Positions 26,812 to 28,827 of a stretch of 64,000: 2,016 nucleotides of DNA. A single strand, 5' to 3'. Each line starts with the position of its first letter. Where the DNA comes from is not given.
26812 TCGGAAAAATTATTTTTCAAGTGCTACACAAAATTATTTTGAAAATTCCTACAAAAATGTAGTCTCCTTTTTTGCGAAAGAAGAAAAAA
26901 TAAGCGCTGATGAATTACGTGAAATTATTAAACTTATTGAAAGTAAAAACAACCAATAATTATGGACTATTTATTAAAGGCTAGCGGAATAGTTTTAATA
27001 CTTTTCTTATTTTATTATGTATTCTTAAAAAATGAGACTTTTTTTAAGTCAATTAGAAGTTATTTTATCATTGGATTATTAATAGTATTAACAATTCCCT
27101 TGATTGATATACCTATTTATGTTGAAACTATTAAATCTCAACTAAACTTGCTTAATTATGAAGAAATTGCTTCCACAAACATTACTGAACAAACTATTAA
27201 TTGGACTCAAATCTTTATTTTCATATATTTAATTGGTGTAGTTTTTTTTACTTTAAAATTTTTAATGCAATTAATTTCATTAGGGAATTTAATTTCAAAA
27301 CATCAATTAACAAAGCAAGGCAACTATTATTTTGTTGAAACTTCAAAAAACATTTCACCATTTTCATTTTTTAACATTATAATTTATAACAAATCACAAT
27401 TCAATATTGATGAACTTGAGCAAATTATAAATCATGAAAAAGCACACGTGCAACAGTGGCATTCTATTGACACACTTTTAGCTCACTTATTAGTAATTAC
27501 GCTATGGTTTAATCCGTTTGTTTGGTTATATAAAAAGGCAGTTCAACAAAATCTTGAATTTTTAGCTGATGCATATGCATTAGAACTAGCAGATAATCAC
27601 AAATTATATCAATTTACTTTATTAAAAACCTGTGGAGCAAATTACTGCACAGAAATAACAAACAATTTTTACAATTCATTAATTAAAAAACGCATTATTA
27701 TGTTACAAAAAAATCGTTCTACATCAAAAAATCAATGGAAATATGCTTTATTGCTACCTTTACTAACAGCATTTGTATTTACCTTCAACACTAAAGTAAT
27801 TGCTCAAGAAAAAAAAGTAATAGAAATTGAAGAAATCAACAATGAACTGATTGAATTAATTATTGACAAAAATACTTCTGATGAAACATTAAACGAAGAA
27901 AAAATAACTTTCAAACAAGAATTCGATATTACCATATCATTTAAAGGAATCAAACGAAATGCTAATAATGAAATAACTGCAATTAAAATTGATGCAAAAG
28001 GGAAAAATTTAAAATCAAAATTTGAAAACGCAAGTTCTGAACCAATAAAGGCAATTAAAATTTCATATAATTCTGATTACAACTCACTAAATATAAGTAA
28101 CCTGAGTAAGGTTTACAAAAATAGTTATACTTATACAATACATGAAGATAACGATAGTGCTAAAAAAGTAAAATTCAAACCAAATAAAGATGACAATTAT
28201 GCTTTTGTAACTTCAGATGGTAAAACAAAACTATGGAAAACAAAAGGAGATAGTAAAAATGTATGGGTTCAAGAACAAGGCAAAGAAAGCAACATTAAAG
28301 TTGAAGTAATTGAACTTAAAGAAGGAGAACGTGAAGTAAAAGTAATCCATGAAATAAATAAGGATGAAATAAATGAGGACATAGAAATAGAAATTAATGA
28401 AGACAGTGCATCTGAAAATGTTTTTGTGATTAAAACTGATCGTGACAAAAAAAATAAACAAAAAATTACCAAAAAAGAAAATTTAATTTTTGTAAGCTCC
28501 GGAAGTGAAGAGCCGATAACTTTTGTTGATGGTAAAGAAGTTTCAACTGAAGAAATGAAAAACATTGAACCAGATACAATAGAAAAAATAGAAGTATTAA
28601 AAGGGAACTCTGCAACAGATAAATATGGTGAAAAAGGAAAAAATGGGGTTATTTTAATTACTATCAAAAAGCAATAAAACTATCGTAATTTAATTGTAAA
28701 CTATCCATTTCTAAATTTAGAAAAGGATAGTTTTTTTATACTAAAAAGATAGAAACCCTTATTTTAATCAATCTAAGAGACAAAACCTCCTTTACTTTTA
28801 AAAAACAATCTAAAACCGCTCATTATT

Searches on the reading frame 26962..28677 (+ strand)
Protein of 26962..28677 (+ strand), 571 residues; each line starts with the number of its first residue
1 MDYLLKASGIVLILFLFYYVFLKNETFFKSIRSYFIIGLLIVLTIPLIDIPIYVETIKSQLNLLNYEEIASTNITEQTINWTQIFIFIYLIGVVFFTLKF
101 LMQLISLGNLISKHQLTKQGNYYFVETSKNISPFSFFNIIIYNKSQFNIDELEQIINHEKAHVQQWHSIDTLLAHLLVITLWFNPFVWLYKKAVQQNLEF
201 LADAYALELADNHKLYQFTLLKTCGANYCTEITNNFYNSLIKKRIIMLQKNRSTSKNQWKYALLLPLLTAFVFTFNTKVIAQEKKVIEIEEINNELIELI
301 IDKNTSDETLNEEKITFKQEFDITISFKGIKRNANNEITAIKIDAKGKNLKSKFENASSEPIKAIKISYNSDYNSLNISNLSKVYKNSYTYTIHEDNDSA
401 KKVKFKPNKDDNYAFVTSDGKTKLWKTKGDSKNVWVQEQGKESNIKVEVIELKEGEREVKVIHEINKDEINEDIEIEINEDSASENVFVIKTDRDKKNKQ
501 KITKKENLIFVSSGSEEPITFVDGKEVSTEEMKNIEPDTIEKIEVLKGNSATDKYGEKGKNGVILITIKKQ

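Call 5: search_protein_families(library=pfam, proteins=[window:26962-28677:+])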
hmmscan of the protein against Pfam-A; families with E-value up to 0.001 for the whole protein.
window:26962-28677:+ (571 aa): 2 families
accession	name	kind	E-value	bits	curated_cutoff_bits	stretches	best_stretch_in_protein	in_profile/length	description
PF05569.17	Peptidase_M56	-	5.9e-14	52.4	31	1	145-248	186-296/296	BlaR1 peptidase M56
PF07715.20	Plug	-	6.4e-05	23.8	23.9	1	515-563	55-107/107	TonB-dependent Receptor Plug Domain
